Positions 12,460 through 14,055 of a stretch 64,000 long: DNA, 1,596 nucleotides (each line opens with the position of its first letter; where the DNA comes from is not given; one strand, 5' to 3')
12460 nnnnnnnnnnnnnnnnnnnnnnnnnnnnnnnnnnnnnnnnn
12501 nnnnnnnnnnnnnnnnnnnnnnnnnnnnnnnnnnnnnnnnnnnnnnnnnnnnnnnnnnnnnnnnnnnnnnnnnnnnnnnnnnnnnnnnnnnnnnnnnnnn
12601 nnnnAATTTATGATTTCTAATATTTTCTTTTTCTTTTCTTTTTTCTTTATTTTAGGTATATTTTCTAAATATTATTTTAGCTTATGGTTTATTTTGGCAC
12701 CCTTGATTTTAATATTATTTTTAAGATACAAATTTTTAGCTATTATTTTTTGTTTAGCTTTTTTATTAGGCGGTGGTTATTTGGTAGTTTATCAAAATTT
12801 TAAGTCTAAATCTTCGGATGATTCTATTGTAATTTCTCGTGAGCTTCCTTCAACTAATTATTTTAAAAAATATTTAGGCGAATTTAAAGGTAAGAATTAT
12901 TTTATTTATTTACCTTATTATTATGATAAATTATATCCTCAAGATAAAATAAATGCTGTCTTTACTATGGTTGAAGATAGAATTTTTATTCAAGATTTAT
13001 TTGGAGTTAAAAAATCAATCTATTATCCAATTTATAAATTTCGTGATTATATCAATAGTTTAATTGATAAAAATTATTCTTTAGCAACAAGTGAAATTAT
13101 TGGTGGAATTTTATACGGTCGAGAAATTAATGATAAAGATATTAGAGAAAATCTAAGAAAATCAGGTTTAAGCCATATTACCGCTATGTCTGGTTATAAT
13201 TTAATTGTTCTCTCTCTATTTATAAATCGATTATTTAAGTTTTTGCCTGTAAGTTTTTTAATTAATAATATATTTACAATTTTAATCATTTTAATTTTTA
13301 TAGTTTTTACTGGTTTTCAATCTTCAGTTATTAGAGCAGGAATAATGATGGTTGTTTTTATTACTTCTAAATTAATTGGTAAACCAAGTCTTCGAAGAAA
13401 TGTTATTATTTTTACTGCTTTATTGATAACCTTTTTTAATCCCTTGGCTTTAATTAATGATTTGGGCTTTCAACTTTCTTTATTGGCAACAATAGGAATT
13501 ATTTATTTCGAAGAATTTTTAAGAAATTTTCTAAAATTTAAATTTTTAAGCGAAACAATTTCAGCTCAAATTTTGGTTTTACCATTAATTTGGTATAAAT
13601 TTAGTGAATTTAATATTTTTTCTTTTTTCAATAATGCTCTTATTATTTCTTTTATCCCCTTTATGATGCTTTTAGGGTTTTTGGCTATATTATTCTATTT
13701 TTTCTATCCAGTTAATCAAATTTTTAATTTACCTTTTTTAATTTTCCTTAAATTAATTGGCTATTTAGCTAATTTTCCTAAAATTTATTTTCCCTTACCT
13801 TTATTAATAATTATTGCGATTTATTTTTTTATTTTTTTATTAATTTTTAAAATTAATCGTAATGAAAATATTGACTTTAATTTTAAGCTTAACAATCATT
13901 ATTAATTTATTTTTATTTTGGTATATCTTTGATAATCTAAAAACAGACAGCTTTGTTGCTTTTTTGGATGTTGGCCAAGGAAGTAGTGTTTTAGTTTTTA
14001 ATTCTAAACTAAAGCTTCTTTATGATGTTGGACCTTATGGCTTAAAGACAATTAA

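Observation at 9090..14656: Locus of paralogous pilin-like two-TM proteins next to a split ComEC DNA-uptake channel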

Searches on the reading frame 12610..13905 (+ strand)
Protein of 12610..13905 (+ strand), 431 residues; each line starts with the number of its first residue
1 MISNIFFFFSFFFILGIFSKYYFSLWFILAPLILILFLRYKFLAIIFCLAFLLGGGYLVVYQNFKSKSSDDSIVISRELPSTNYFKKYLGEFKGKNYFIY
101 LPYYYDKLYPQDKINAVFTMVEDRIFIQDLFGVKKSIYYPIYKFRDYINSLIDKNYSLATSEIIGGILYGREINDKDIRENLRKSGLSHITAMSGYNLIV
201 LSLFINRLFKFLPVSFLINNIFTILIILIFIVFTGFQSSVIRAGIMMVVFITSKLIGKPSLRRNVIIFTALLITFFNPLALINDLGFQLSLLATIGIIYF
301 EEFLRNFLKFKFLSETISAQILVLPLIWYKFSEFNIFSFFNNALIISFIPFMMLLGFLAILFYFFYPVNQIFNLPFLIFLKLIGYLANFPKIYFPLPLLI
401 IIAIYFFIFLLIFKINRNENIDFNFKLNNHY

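Call 3: search_protein_families(library=pfam, proteins=[window:12610-13905:+], max_evalue=0.1)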
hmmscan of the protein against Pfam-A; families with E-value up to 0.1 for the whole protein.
window:12610-13905:+ (431 aa): 1 family
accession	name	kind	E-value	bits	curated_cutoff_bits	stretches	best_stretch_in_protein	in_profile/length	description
PF03772.21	Competence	-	3.5e-37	128.7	23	1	175-413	10-264/270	Competence protein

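Call 4: search_protein_families(library=ncbifam, proteins=[window:12610-13905:+], max_evalue=0.1)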
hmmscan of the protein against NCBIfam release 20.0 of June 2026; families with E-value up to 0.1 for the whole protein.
window:12610-13905:+ (431 aa): 5 families
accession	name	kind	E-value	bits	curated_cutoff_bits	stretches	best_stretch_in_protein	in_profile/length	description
TIGR00360.1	ComEC_N-term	subfamily_domain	3.3e-20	73.1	36.5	1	188-354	2-169/171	ComEC/Rec2-related protein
TIGR00361.1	ComEC_Rec2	equivalog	5.2e-13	48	190.05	1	168-388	137-371/663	DNA internalization-related competence protein ComEC/Rec2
NF008580.0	PRK11539.1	equivalog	2.3e-12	46.1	969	1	147-371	186-427/758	ComEC family protein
NF045979.1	ComEC_MAG0480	equivalog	7e-11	41.5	150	1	5-415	29-451/461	MAG0480 family ComEC-like protein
NF009915.0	PRK13375.1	equivalog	0.086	11.4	413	0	221-300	103-181/425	mannosyltransferase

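Call 23: find_homologous_proteins(query=window:12610-13905:+, max_evalue=1e-10)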
Query window:12610-13905:+ (431 aa): 655 proteins with E <= 1e-10 among 8000 candidates; the best 120 are listed.
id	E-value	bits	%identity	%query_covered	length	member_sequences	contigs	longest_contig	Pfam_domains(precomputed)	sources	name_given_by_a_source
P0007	5.8e-264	894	100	100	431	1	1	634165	PF03772.22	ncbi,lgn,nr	ncbi:MAG: hypothetical protein KatS3mg094_559 [Candidatus Parcubacteria bacterium]|nr:MAG: hypotheti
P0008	1.8e-177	609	68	100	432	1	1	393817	PF03772.22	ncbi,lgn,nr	ncbi:MAG: hypothetical protein KatS3mg095_0312 [Candidatus Parcubacteria bacterium]|nr:MAG: hypothet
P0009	1.7e-164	567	62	96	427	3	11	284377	PF03772.22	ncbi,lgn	-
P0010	1.0e-153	531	61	99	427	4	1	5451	PF03772.22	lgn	-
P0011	4.9e-139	483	57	99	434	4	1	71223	PF03772.22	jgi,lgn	jgi:ComEC/Rec2-related protein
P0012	9.8e-122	426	51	99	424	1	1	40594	PF03772.22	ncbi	ncbi:MAG: ComEC/Rec2 family competence protein [Minisyncoccia bacterium]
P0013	2.4e-118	414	53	90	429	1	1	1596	PF03772.22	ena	-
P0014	2.7e-118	414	50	99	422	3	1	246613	PF03772.22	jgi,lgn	jgi:ComEC/Rec2-related protein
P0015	8.5e-118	413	51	99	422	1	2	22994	PF03772.22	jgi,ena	jgi:ComEC/Rec2-related protein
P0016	2.1e-116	408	53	85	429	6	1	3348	PF03772.22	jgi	-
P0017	1.3e-114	402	52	91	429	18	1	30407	PF03772.22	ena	-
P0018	6.0e-113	397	53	84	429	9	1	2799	PF03772.22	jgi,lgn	jgi:ComEC/Rec2-related protein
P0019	2.1e-112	395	51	89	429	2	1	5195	PF03772.22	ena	-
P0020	2.7e-112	395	51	89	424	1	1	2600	PF03772.22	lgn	-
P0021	3.5e-112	394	49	99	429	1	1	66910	PF03772.22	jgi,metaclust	metaclust:\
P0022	1.1e-111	392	49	99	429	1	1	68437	PF03772.22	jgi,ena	-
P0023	4.8e-110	387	50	84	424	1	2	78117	PF03772.22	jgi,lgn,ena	-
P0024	9.8e-110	386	50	89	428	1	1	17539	PF03772.22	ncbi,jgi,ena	-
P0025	6.9e-106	373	47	99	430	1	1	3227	PF03772.22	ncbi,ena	-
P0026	7.0e-106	373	47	99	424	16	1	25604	PF03772.22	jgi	jgi:competence protein ComEC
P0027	9.2e-105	370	48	99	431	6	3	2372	PF03772.22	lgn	-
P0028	7.1e-102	360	47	99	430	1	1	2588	PF03772.22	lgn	-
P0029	3.1e-97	345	46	93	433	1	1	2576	PF03772.22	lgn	-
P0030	2.3e-94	335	67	57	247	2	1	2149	PF03772.22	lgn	-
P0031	4.0e-52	196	43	69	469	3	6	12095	PF03772.22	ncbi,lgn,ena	ncbi:MAG: ComEC/Rec2 family competence protein [Patescibacteria group bacterium]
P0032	2.0e-44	171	42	67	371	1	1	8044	PF03772.22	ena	-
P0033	2.2e-35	141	33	64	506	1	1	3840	PF13567.12,PF03772.22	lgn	-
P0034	6.5e-35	140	31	90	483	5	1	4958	PF13567.12,PF03772.22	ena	-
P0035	9.2e-35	139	33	70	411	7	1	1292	PF13567.12,PF03772.22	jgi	-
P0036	1.0e-34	139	31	98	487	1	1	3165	PF13567.12,PF03772.22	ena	-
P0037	1.4e-34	138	35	68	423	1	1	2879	PF03772.22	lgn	-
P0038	8.3e-33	133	38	53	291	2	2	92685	PF03772.22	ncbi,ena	ncbi:MAG: ComEC/Rec2 family competence protein [Patescibacteria group bacterium]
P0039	1.1e-32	132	30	86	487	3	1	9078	PF13567.12,PF03772.22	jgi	-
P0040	1.3e-32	132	33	65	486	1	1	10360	PF13567.12,PF03772.22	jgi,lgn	-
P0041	1.8e-32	132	28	98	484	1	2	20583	PF13567.12,PF03772.22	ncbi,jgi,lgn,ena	-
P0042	1.8e-32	132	33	61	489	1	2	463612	PF13567.12,PF03772.22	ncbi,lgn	-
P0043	2.5e-32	131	31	88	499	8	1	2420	PF13567.12,PF03772.22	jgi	-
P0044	2.8e-32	131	38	57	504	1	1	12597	PF13567.12,PF03772.22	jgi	jgi:competence protein ComEC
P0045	4.6e-32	130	36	67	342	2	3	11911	PF03772.22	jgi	-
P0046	4.7e-32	130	34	58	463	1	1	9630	PF13567.12,PF03772.22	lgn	-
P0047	5.1e-32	130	35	60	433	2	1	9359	PF13567.12,PF03772.22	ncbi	-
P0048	5.4e-32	130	31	91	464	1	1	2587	PF13567.12,PF03772.22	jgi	-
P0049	6.0e-32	130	32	72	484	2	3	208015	PF13567.12,PF03772.22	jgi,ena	-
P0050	1.0e-31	129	34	63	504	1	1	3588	PF13567.12,PF03772.22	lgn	-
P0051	1.1e-31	129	38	57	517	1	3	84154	PF13567.12,PF03772.22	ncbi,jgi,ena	ncbi:MAG: ComEC/Rec2 family competence protein [Candidatus Paceibacterota bacterium]|jgi:competence 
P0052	1.2e-31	129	27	90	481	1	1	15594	PF13567.12,PF03772.22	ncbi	-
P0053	2.5e-31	128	34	65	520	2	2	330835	PF13567.12,PF03772.22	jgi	-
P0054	2.7e-31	128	33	68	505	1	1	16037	PF13567.12,PF03772.22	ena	-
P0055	7.9e-31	126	35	63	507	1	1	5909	PF13567.12,PF03772.22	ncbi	ncbi:MAG: ComEC/Rec2 family competence protein [bacterium]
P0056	1.3e-30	125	34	81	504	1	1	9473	PF13567.12,PF03772.22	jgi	jgi:competence protein ComEC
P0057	1.5e-30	125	29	82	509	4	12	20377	PF13567.12,PF03772.22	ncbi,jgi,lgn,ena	jgi:competence protein ComEC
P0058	1.5e-30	125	35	63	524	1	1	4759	PF13567.12,PF03772.22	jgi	jgi:competence protein ComEC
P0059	1.9e-30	125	38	57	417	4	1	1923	PF13567.12,PF03772.22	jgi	jgi:competence protein ComEC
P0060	2.0e-30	125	37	53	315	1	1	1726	PF03772.22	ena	-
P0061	2.7e-30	124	37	57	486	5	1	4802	PF13567.12,PF03772.22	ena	-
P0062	2.8e-30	124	31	98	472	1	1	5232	PF13567.12,PF03772.22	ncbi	-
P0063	2.8e-30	124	37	61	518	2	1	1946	PF13567.12,PF03772.22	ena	-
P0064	4.3e-30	124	32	76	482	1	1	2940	PF13567.12,PF03772.22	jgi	jgi:competence protein ComEC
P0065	4.5e-30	124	36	76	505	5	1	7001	PF13567.12,PF03772.22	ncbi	ncbi:MAG: ComEC/Rec2 family competence protein [bacterium]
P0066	4.7e-30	124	37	61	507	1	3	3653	PF13567.12,PF03772.22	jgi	jgi:competence protein ComEC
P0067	5.0e-30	124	35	59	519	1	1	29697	PF13567.12,PF03772.22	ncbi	-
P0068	5.1e-30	123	35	61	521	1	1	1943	PF13567.12,PF03772.22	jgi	jgi:competence protein ComEC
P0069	6.7e-30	123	34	66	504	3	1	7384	PF13567.12,PF03772.22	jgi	-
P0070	7.2e-30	123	30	66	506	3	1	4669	PF13567.12,PF03772.22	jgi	-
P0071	9.0e-30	123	36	51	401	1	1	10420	PF03772.22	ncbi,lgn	-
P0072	9.1e-30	123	34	69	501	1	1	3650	PF13567.12,PF03772.22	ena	-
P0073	9.9e-30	123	39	48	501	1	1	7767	PF13567.12,PF03772.22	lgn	-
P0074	1.4e-29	122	34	65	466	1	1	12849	PF13567.12,PF03772.22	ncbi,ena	-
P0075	1.4e-29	122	37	66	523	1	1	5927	PF13567.12,PF03772.22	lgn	-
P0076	1.5e-29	122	34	58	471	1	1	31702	PF13567.12,PF03772.22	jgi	-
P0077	1.9e-29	122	37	61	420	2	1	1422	PF13567.12,PF03772.22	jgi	jgi:competence protein ComEC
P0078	2.0e-29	122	34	77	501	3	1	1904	PF13567.12,PF03772.22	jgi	-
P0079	2.1e-29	121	37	56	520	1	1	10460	PF13567.12,PF03772.22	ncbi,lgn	ncbi:MAG: ComEC/Rec2 family competence protein [bacterium]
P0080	2.3e-29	121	33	61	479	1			PF13567.12,PF03772.22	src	-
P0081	2.6e-29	121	35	62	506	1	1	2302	PF13567.12,PF03772.22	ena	-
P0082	2.9e-29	121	36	53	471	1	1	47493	PF13567.12,PF03772.22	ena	-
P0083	3.1e-29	121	29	84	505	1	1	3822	PF13567.12,PF03772.22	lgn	-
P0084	3.3e-29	121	34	58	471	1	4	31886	PF13567.12,PF03772.22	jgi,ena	-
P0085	3.5e-29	121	33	79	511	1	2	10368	PF13567.12,PF03772.22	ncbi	-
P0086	3.6e-29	121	30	76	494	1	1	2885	PF13567.12,PF03772.22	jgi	-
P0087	3.8e-29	121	30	83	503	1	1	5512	PF13567.12,PF03772.22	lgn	-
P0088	4.6e-29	120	29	73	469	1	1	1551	PF13567.12,PF03772.22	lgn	-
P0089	5.6e-29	120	33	68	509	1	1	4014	PF13567.12,PF03772.22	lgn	-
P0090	6.7e-29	120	29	66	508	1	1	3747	PF13567.12,PF03772.22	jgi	jgi:competence protein ComEC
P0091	6.8e-29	120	33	61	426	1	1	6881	PF13567.12,PF03772.22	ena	-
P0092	9.1e-29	119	33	61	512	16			PF13567.12,PF03772.22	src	-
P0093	9.2e-29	119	31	86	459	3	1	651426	PF13567.12,PF03772.22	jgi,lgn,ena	-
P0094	9.5e-29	119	31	78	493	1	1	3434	PF13567.12,PF03772.22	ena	-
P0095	1.7e-28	119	31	70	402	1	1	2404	PF03772.22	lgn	-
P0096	2.2e-28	118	35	59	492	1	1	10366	PF13567.12,PF03772.22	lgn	-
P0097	3.2e-28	118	34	63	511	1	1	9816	PF13567.12,PF03772.22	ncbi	-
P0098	3.8e-28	117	33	64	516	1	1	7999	PF13567.12,PF03772.22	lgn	-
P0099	4.3e-28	117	35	60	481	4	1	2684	PF13567.12,PF03772.22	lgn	-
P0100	4.4e-28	117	35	54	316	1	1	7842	PF03772.22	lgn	-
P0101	5.2e-28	117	38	54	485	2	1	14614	PF13567.12,PF03772.22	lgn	-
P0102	5.2e-28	117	33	57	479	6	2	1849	PF03772.22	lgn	-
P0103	5.6e-28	117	34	61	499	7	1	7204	PF13567.12,PF03772.22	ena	-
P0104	5.6e-28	117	36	61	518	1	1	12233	PF13567.12,PF03772.22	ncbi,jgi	jgi:competence protein ComEC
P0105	6.8e-28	117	29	68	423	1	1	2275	PF03772.22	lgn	-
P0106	8.2e-28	116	35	63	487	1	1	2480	PF13567.12,PF03772.22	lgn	-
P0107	9.8e-28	116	32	52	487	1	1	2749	PF13567.12,PF03772.22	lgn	-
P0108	9.9e-28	116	38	51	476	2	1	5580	PF13567.12,PF03772.22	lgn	-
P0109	1.2e-27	116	29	79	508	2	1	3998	PF13567.12,PF03772.22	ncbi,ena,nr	ncbi:ComEC family competence protein [Patescibacteria group bacterium]|nr:ComEC family competence pr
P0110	1.8e-27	115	36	53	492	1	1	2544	PF13567.12,PF03772.22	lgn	-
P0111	1.8e-27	115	32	74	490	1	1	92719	PF13567.12,PF03772.22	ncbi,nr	ncbi:ComEC/Rec2 family competence protein [Candidatus Wolfebacteria bacterium]|nr:ComEC/Rec2 family 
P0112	1.9e-27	115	29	66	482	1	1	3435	PF13567.12,PF03772.22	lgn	-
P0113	2.5e-27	115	31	65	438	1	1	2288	PF13567.12,PF03772.22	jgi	jgi:competence protein ComEC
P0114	2.6e-27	115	30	85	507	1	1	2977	PF13567.12,PF03772.22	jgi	-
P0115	2.8e-27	114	33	68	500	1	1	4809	PF13567.12,PF03772.22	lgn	-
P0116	3.4e-27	114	30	65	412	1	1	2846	PF03772.22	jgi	-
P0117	3.5e-27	114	34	66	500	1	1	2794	PF13567.12,PF03772.22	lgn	-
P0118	3.8e-27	114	32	65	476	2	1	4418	PF13567.12,PF03772.22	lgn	-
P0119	3.9e-27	114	29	84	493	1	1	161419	PF13567.12,PF03772.22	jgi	-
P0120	3.9e-27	114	35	55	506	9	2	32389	PF13567.12,PF03772.22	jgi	-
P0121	4.1e-27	114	35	50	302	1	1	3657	PF03772.22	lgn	-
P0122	4.5e-27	114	31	54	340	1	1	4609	PF03772.22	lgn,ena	-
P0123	5.1e-27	114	32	80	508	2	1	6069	PF13567.12,PF03772.22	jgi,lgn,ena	jgi:competence protein ComEC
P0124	6.0e-27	113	33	63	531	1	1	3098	PF13567.12,PF03772.22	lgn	-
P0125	6.0e-27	113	31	79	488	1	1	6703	PF13567.12,PF03772.22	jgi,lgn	-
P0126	6.6e-27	113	31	84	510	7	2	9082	PF13567.12,PF03772.22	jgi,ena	-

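Call 25: find_related_loci(query=A1, collection=genome_contigs, flank=10000)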
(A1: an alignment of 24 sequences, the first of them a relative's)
Query A1 (431 aa) in genome_contigs; peptide patterns used: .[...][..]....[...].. (x = any residue, [..] = any of these).
600 stretches matched a pattern (row limit reached: there are more); 512 encode a relative of the query (tblastn E <= 1e-3); the best 80 are kept; 80 distinct loci.
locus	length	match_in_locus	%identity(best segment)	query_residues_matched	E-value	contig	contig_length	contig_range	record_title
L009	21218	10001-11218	62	16-422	4e-165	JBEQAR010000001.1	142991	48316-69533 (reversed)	MAG: bacterium isolate 03V1_S199.semibin_refined.113 NODE_122_length_142991_cov_3.038883, whole genome shotgun sequence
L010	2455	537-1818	66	1-428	1e-102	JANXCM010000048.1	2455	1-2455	MAG: Patescibacteria group bacterium isolate SKYB72 NODE_48_length_2455_cov_4.144239, whole genome shotgun sequence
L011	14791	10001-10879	31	141-429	8e-39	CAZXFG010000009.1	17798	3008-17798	MAG TPA_asm: uncultured Gammaproteobacteria bacterium isolate SRP062349_co6_369 genome assembly, contig: NODE_2152_lengt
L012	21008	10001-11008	31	65-391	5e-39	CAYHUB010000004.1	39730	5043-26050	MAG TPA_asm: uncultured Candidatus Saccharibacteria bacterium isolate ERP119705_co16_321 genome assembly, contig: NODE_7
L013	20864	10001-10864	32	152-419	2e-37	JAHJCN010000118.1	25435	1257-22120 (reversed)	MAG: Patescibacteria group bacterium isolate Modern_marine.mb.308 Modern_marine.mb.308_k141_2433989, whole genome shotgu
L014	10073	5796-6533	35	141-387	2e-37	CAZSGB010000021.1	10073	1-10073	MAG TPA_asm: uncultured Gammaproteobacteria bacterium isolate SRP118108_co4_507 genome assembly, contig: NODE_6556_lengt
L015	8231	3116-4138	30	91-420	6e-37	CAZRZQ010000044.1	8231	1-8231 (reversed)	MAG TPA_asm: uncultured Gammaproteobacteria bacterium isolate SRP062349_co1_291 genome assembly, contig: NODE_2267_lengt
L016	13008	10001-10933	35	141-425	8e-37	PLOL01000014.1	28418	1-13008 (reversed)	MAG: Patescibacteria group bacterium isolate bog_1341 73.20120700_S3X.70_contig_3988, whole genome shotgun sequence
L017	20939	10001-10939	31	133-430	7e-36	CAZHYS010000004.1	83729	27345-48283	MAG TPA_asm: uncultured Gammaproteobacteria bacterium isolate SRP263991_co7_334 genome assembly, contig: NODE_196_length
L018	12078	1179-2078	33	72-371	7e-36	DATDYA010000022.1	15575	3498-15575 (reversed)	MAG TPA_asm: Patescibacteria group bacterium isolate SMAG_U8153 k141_50998, whole genome shotgun sequence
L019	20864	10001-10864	35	111-382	2e-35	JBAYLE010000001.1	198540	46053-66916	MAG: Parcubacteria group bacterium isolate SO_2016_GW1_96 scaffold00141_OW334_2016, whole genome shotgun sequence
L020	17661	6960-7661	36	141-364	2e-35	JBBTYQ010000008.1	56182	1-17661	MAG: Patescibacteria group bacterium isolate H41-bin047_1 H41_bin047_1_000000000008, whole genome shotgun sequence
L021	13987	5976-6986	27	103-428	6e-35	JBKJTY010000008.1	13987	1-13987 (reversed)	MAG: Candidatus Magasanikiibacteriota bacterium isolate ant_bin.642 S1Ck117_2272334_flag_1_multi_10.0000_len_13987, whol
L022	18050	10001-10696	37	175-388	2e-34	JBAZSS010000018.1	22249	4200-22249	MAG: Parcubacteria group bacterium isolate SO_2017_GW1_179 NODE_9210_length_22249_cov_1.189449_OW334_2017, whole genome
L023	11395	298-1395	27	55-425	2e-34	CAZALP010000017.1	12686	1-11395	MAG TPA_asm: uncultured Candidatus Saccharibacteria bacterium isolate binchicken_co184_302 genome assembly, contig: NODE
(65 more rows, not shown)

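Call 40: find_encoding_contigs(protein=P0026, flank=8000, max_places=1)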
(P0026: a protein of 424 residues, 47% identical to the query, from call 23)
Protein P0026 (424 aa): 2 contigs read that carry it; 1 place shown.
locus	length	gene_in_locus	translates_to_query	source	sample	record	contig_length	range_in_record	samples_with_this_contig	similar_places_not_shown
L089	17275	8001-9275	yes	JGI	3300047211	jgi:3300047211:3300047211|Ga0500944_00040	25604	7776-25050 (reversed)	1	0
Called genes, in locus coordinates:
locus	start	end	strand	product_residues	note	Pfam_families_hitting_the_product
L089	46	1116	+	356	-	PF05559:DUF763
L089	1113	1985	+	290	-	PF00924:MS_channel_2nd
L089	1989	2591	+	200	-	PF02163:Peptidase_M50 (weak)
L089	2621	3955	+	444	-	PF00753:Lactamase_B, PF23023:Anti-Pycsar_Apyc1, PF12706:Lactamase_B_2 (faint), PF16661:Lactamase_B_6, PF10996:Beta-Casp, PF07521:RMMBL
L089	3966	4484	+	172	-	PF13489:Methyltransf_23, PF01209:Ubie_methyltran, PF01728:FtsJ (weak), PF02475:TRM5-TYW2_MTfase (weak), PF13847:Methyltransf_31, PF08241:Methyltransf_11, PF08242:Methyltransf_12, PF13649:Methyltransf_25, +5 more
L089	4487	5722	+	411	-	-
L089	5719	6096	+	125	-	-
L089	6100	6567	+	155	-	-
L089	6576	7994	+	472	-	-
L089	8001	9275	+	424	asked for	PF03772:Competence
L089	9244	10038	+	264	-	PF00753:Lactamase_B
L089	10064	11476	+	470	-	PF01336:tRNA_anti-codon, PF00152:tRNA-synt_2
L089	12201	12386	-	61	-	-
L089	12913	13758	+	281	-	PF00181:Ribosomal_L2_N, PF03947:Ribosomal_L2_C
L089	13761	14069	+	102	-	PF00203:Ribosomal_S19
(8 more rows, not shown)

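Call 41: find_encoding_contigs(protein=P0031, flank=8000, max_places=2)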
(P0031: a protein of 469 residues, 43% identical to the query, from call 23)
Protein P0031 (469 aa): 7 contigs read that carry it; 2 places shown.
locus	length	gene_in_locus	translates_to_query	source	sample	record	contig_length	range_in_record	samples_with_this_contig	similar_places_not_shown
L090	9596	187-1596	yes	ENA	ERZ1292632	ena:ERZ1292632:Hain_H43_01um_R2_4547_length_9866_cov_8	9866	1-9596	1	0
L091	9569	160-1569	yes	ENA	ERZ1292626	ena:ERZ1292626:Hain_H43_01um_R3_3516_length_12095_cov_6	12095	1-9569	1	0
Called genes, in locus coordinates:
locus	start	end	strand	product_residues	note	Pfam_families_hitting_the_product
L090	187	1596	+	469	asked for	PF03772:Competence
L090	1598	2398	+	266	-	PF00753:Lactamase_B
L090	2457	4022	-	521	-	-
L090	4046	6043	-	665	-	-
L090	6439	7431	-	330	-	PF01098:FTSW_RODA_SPOVE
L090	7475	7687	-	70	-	PF07927:HicA_toxin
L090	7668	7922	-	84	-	PF21748:UPF0150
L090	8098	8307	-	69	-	-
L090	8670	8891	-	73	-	-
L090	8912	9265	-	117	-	-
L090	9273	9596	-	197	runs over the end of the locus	?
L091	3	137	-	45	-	?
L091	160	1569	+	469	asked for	PF03772:Competence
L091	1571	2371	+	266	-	PF00753:Lactamase_B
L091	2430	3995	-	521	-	-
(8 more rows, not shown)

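Call 42: find_encoding_contigs(protein=P0014, flank=8000, max_places=1)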
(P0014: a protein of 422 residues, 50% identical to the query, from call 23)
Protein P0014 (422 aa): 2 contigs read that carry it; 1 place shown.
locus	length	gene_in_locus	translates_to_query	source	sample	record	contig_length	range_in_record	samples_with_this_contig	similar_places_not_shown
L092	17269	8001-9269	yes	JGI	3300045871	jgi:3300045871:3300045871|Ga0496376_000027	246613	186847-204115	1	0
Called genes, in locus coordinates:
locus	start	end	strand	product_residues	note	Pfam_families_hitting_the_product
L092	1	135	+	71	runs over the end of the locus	-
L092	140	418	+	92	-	PF05016:ParE_toxin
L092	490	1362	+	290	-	PF02653:BPD_transp_2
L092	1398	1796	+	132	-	PF05635:23S_rRNA_IVP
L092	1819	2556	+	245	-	PF02463:SMC_N (weak), PF13476:AAA_23 (weak), PF00005:ABC_tran, PF13304:AAA_21 (weak), PF12399:BCA_ABC_TP_C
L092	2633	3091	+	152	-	PF02367:TsaE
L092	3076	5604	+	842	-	PF02739:5_3_exonuc_N, PF01367:5_3_exonuc, PF00476:DNA_pol_A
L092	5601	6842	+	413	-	PF02518:HATPase_c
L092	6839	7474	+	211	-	PF14520:HHH_5 (faint), PF00730:HhH-GPD, PF00633:HHH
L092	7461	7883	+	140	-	PF00075:RNase_H, PF13456:RVT_3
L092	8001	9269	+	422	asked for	PF03772:Competence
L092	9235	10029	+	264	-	PF00753:Lactamase_B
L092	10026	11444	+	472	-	PF01336:tRNA_anti-codon, PF00152:tRNA-synt_2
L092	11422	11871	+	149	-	PF00990:GGDEF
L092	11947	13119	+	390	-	PF00266:Aminotran_5, PF00155:Aminotran_1_2 (weak), PF01212:Beta_elim_lyase (weak)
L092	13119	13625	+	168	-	PF01592:NifU_N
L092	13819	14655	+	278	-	PF00181:Ribosomal_L2_N, PF03947:Ribosomal_L2_C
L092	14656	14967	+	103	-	PF00203:Ribosomal_S19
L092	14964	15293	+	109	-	PF00237:Ribosomal_L22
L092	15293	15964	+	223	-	PF07650:KH_2, PF00189:Ribosomal_S3_C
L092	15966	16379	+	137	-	PF00252:Ribosomal_L16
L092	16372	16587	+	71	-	PF00831:Ribosomal_L29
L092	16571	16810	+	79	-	PF00366:Ribosomal_S17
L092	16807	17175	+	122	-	PF00238:Ribosomal_L14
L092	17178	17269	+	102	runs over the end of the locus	PF22682:Ribosomal_uL24m-like (weak), PF00467:KOW (weak), PF17136:ribosomal_L24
